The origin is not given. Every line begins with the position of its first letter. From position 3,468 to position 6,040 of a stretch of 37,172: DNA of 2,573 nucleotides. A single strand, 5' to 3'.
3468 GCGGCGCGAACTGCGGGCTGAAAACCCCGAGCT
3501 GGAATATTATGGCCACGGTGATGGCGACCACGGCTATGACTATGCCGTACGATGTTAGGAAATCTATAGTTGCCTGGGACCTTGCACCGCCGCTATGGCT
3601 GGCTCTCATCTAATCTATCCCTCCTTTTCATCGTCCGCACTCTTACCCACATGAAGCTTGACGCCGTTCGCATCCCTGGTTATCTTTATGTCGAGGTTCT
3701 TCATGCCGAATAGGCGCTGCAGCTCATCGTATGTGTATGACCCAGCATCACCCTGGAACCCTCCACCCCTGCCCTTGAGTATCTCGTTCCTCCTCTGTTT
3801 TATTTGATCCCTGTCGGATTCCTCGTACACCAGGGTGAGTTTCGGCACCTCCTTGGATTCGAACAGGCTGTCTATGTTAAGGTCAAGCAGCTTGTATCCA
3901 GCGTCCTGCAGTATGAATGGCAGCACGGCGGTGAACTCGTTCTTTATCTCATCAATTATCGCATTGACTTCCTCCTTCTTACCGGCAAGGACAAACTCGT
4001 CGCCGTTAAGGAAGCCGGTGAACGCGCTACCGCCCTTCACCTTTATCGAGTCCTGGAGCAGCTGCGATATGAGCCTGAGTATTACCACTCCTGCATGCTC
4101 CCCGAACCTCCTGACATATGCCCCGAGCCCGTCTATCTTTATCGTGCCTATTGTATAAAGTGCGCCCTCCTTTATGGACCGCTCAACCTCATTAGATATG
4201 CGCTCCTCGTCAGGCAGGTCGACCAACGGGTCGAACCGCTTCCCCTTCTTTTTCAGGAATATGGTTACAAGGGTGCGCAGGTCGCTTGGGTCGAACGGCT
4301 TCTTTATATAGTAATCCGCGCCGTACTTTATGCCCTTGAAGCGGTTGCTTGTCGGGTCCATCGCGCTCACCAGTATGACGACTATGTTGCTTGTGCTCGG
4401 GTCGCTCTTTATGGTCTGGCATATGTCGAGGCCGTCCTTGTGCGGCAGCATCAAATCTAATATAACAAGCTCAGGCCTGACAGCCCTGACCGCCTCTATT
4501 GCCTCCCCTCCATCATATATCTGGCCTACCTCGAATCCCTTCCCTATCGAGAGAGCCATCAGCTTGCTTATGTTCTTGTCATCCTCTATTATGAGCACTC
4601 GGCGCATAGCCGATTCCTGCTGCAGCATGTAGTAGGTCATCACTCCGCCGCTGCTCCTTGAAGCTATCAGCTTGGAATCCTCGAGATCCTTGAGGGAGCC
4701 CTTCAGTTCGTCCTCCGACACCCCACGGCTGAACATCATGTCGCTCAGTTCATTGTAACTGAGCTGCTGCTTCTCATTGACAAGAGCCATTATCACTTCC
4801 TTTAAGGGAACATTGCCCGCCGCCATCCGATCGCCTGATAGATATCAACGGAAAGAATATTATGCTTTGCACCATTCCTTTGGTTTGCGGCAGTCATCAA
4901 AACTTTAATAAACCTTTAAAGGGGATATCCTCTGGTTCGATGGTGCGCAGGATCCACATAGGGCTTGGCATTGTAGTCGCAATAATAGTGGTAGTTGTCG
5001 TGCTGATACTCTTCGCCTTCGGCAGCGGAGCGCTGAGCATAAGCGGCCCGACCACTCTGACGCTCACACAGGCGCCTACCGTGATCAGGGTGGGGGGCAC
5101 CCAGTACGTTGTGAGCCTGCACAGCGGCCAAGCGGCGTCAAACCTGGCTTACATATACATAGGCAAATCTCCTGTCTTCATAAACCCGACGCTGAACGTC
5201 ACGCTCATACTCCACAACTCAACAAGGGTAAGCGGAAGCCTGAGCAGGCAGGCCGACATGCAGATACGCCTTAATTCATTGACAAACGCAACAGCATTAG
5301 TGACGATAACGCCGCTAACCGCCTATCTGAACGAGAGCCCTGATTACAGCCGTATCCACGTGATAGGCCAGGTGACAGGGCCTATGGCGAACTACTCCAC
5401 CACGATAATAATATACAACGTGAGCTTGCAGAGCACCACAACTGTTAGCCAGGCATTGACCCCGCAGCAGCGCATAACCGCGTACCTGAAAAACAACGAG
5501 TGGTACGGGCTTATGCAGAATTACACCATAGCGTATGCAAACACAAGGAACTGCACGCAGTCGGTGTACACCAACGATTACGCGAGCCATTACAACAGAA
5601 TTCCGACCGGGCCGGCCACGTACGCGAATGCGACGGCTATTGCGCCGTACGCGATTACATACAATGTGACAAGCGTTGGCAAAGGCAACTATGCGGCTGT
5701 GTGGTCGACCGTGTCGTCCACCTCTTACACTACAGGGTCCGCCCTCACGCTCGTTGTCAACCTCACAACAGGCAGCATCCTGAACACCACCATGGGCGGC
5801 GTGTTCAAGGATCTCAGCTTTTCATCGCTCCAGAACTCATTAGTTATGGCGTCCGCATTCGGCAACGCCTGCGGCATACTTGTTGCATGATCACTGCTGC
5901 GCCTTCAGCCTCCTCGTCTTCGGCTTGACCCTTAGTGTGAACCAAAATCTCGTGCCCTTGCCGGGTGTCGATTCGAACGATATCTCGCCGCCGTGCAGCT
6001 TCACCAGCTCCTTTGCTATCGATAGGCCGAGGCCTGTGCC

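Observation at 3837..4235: GGDEF-like palm domain (NGDEF) fused to a receiver in an archaeon, with altered base-recognition positions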

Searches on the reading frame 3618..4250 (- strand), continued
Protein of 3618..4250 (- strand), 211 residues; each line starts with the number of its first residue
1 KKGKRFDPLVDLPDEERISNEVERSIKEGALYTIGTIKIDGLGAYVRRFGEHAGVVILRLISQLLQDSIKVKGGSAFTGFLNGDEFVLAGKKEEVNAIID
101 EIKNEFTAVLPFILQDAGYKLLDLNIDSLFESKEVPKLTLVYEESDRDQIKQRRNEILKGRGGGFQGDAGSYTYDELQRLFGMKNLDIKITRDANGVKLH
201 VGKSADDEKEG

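Call 78: list_cluster_members(proteins=[P0013, P0017, P0020, P0021, P0025, P0029, P0033, P0003, P0011])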
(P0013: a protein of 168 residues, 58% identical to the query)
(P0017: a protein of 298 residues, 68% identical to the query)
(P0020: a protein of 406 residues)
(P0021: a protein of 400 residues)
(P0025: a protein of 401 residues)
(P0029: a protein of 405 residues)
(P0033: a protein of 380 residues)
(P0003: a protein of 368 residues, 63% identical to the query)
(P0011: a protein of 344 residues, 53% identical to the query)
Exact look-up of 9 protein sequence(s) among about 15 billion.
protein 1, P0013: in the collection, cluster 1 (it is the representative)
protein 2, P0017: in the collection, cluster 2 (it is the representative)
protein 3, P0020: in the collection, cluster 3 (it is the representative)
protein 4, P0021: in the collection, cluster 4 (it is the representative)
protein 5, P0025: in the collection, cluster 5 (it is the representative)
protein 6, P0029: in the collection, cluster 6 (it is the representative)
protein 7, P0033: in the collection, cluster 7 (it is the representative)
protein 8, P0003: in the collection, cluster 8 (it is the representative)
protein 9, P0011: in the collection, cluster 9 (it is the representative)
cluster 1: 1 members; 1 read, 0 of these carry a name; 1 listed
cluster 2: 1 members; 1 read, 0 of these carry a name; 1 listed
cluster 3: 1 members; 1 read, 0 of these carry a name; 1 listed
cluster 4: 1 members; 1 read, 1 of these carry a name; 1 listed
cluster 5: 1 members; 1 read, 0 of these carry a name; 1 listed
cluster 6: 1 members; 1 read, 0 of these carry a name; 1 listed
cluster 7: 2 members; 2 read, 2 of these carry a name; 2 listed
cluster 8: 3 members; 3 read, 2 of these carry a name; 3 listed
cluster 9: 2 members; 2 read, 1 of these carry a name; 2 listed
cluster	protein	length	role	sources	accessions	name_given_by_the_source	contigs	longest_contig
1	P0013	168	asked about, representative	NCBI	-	-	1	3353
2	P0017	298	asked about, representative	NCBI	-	-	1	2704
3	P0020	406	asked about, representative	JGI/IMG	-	-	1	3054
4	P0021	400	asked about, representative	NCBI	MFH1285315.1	MAG: response regulator [Candidatus Micrarchaeota archaeon]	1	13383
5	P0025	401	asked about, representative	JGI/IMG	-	-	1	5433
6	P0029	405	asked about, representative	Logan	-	-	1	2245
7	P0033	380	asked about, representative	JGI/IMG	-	CheY-like chemotaxis protein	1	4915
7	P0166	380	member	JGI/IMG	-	CheY-like chemotaxis protein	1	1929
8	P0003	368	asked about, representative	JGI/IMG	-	DNA-binding response OmpR family regulator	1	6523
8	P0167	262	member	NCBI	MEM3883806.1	MAG: response regulator, partial [Methanothrix sp.]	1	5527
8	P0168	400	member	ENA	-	-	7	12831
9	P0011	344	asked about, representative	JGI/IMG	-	-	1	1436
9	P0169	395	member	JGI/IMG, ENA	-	CheY-like chemotaxis protein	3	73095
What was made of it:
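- One cluster member is labelled Methanothrix sp. in NCBI (call 78).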

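Call 85: list_cluster_members(proteins=[P0036, P0039, P0040, P0041, P0042, P0045, P0047, P0049, P0050, P0053])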
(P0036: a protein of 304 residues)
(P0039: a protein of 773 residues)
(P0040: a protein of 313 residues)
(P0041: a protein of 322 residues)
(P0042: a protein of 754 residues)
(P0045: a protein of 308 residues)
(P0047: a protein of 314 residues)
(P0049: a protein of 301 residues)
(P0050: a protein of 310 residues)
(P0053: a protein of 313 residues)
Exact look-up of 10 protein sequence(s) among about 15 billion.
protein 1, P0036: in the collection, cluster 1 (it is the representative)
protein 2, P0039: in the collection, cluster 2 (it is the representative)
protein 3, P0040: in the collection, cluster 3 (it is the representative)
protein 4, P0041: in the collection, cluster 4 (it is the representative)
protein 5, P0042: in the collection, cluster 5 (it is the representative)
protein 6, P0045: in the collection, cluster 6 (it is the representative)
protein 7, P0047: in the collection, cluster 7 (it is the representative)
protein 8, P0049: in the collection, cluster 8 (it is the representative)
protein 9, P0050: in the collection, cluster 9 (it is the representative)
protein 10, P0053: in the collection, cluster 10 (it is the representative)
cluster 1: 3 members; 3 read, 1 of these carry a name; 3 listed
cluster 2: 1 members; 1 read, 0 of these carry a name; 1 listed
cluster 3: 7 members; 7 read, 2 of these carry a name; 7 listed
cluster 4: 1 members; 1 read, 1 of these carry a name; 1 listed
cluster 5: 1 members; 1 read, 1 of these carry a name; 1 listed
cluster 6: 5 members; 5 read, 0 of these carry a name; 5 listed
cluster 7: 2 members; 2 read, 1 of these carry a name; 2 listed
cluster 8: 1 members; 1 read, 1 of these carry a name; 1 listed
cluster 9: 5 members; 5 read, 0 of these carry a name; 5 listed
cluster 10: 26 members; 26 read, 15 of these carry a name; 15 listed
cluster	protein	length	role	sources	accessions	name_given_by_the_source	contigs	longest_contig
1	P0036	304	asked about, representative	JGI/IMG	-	-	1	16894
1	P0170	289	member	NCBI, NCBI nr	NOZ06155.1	MAG: response regulator [Chloroflexi bacterium] | response regulator [Chloroflexota bacterium]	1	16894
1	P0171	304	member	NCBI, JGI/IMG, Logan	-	-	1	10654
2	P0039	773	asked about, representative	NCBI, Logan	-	-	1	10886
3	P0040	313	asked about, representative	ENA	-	-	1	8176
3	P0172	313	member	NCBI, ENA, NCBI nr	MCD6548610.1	MAG: GGDEF domain-containing protein [Thermodesulfobacterium sp.] | GGDEF domain-containing protein [Thermodesulfobacterium sp.]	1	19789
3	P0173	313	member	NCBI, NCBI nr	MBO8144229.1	MAG: GGDEF domain-containing protein [Thermodesulfobacterium sp.] | GGDEF domain-containing protein [Thermodesulfobacterium sp.]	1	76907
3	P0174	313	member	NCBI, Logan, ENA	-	-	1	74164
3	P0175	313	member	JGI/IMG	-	-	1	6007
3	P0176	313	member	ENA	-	-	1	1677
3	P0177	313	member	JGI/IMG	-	-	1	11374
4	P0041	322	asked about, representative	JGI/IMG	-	GGDEF domain-containing protein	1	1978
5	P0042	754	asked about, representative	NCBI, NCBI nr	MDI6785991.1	MAG: EAL domain-containing protein [bacterium] | EAL domain-containing protein [bacterium]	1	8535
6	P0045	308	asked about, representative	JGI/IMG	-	-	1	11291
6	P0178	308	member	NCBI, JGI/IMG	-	-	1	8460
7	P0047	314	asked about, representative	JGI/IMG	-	diguanylate cyclase (GGDEF)-like protein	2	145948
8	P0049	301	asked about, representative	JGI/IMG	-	PleD family two-component response regulator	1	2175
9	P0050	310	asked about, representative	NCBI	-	-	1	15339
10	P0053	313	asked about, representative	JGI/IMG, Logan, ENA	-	diguanylate cyclase (GGDEF)-like protein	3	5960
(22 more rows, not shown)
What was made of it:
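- Tried and rejected: The taxonomy of the nearest intact relatives therefore came from cluster names (call 85).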

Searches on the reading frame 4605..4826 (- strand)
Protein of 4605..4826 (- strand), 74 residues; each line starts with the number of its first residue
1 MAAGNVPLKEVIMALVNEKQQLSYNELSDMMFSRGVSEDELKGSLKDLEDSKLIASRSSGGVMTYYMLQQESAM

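Call 40: search_solved_structures(query=A5, max_evalue=10, show_alignments=2)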
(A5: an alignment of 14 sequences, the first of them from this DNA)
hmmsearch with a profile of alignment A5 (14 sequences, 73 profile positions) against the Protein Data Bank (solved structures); distinct sequences matched with E-value up to 10: 106 (the best 60 are shown).
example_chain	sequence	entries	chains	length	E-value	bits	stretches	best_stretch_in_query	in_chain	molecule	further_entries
8c7t_A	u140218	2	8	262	0.00013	25.1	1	9-64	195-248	GTP-sensing transcriptional pleiotropic repressor CodY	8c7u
2b0l_A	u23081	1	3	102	0.00022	24.4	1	27-64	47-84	GTP-sensing transcriptional pleiotropic repressor codY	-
5ey2_A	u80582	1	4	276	0.00028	24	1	27-64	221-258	GTP-sensing transcriptional pleiotropic repressor CodY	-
5loe_A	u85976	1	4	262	0.0005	23.2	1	27-64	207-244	GTP-sensing transcriptional pleiotropic repressor CodY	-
5lnh_A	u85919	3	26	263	0.00055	23.1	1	27-64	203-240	GTP-sensing transcriptional pleiotropic repressor CodY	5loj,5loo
2lvs_A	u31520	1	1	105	0.0019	21.4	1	18-57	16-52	Putative uncharacterized protein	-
8c7s_A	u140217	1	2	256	0.0026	20.9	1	28-60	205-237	Global transcriptional regulator CodY (Fragment)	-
6jmi_A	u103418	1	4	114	0.0034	20.6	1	10-64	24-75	Uncharacterized HTH-type transcriptional regulator Rv0081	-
8c7o_A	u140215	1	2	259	0.0043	20.3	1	28-60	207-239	Global transcriptional regulator CodY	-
5ey0_B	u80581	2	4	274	0.0045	20.2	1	28-60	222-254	GTP-sensing transcriptional pleiotropic repressor CodY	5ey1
2p6j_A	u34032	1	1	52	0.0065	19.7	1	5-50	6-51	designed engrailed homeodomain variant UVF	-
6cmv_A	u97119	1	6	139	0.0068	19.6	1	21-57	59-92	Transcriptional regulator Lrs14-like protein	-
1wj5_A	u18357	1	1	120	0.008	19.4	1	25-71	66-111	hypothetical protein (RIKEN cDNA 0610009H20)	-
1r22_A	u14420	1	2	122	0.0085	19.3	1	22-70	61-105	Transcriptional repressor smtB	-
5z2i_A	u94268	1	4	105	0.012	18.8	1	16-53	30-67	Dictyostelium discoideum mitochondrial calcium uniporter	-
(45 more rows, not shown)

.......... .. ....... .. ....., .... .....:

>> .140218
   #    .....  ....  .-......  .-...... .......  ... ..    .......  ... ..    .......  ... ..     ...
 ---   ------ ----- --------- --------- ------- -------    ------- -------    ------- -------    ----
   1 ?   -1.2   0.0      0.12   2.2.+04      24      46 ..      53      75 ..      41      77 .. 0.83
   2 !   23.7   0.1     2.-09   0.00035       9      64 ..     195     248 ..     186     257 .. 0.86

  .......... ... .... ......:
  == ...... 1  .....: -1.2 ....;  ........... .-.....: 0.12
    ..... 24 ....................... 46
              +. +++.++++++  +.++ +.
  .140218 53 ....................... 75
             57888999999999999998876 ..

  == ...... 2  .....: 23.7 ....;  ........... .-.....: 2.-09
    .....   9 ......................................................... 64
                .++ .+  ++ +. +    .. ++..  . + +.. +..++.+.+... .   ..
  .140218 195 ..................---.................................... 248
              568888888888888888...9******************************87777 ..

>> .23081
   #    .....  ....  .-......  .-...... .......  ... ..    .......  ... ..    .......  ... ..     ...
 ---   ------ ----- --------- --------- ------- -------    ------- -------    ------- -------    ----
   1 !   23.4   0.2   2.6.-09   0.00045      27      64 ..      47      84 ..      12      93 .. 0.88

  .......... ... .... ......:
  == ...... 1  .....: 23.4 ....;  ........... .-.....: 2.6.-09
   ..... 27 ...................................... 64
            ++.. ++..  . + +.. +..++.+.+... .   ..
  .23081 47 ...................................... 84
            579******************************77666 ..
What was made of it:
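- On Winged helix-turn-helix DNA-binding domain: Profile against PDB: CodY wHTH at E 1.3e-4, followed by many ArsR, MarR, MecI and Lrp entries (call 40).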

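Call 41: search_protein_families(library=pfam, alignment_id=A5, max_evalue=1)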
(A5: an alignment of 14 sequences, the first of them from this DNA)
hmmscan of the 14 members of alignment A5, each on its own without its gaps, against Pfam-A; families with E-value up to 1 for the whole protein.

A. member 1, seq(74 aa): 4 families
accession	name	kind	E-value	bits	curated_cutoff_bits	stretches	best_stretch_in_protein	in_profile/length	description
PF19960.5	EAD7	-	0.1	12.8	32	1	21-47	8-34/62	Effector-associated domain 7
PF03965.22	Penicillinase_R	-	0.11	13.3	22.6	1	10-73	6-70/115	Penicillinase repressor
PF19121.6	DUF5805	-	0.13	13.1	28.5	1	7-55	13-59/67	Family of unknown function (DUF5805)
PF16902.11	FokI_D3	-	0.17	12.2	29.2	1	11-40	18-47/69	FokI, D3 domain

B. families by the number of members that match (of 14 scanned): 65 families (the first 25 are shown)
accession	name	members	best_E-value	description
PF03965.22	Penicillinase_R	4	0.00071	Penicillinase repressor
PF08222.17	HTH_CodY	4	0.02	CodY helix-turn-helix domain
PF02082.26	Rrf2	4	0.023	Iron-dependent Transcriptional regulator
PF21128.4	MCM4_WHD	3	0.0015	MCM4, winged helix domain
PF19121.6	DUF5805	3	0.0016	Family of unknown function (DUF5805)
PF01978.25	TrmB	2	5.7e-06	Sugar-specific transcriptional regulator TrmB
PF12840.13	HTH_20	2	8.6e-05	Helix-turn-helix domain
PF13412.12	HTH_24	2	0.00021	Winged helix-turn-helix DNA-binding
PF12802.13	MarR_2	2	0.00022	MarR family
PF25600.1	TRIM_CC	2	0.00047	TRIM protein coiled-coil region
PF08279.18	HTH_11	2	0.00092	HTH domain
PF13545.12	HTH_Crp_2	2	0.0024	Crp-like helix-turn-helix domain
PF14394.12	DUF4423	2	0.0026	Domain of unknown function (DUF4423)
PF21100.3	MCM_C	2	0.0039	MCM protein C-terminal winged helix-turn-helix domain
PF22979.2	HTH_69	2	0.004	Winged helix-turn-helix domain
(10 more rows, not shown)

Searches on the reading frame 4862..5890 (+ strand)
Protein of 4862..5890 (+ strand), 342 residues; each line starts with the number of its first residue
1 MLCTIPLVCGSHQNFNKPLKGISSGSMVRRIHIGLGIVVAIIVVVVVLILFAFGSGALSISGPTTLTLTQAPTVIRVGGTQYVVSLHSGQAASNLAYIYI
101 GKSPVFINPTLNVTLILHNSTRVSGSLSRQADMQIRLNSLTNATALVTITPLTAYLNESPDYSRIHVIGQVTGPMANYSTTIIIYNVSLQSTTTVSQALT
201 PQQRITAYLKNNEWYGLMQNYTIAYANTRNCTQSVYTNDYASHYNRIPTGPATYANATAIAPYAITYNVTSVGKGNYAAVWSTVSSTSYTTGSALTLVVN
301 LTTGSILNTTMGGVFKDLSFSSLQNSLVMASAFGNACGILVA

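Call 14: search_protein_families(library=pfam, proteins=[window:4862-5890:+], max_evalue=0.001)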
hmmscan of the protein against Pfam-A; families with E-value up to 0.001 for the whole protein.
window:4862-5890:+ (342 aa): 0 families

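Call 43: search_protein_families(library=ncbifam, proteins=[window:4862-5890:+], max_evalue=1)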
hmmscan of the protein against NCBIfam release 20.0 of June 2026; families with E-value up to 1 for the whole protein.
window:4862-5890:+ (342 aa): 1 family
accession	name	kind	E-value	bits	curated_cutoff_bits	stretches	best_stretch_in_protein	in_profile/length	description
NF009731.0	PRK13254.1-5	equivalog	0.045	13.4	152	1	29-92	6-70/155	cytochrome c maturation protein CcmE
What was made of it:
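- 4862..5890 (+): Divergently transcribed 315-378-aa membrane-anchored protein rich in N-glycosylation sequons. The true start is probably the ATG at 4940. Function unknown. No Pfam or NCBIfam family (calls 14, 43).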

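Call 64: search_protein_families(library=padloc, proteins=[window:4862-5890:+], max_evalue=0.01)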
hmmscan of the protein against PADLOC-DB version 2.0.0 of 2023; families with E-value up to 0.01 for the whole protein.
window:4862-5890:+ (342 aa): 0 families
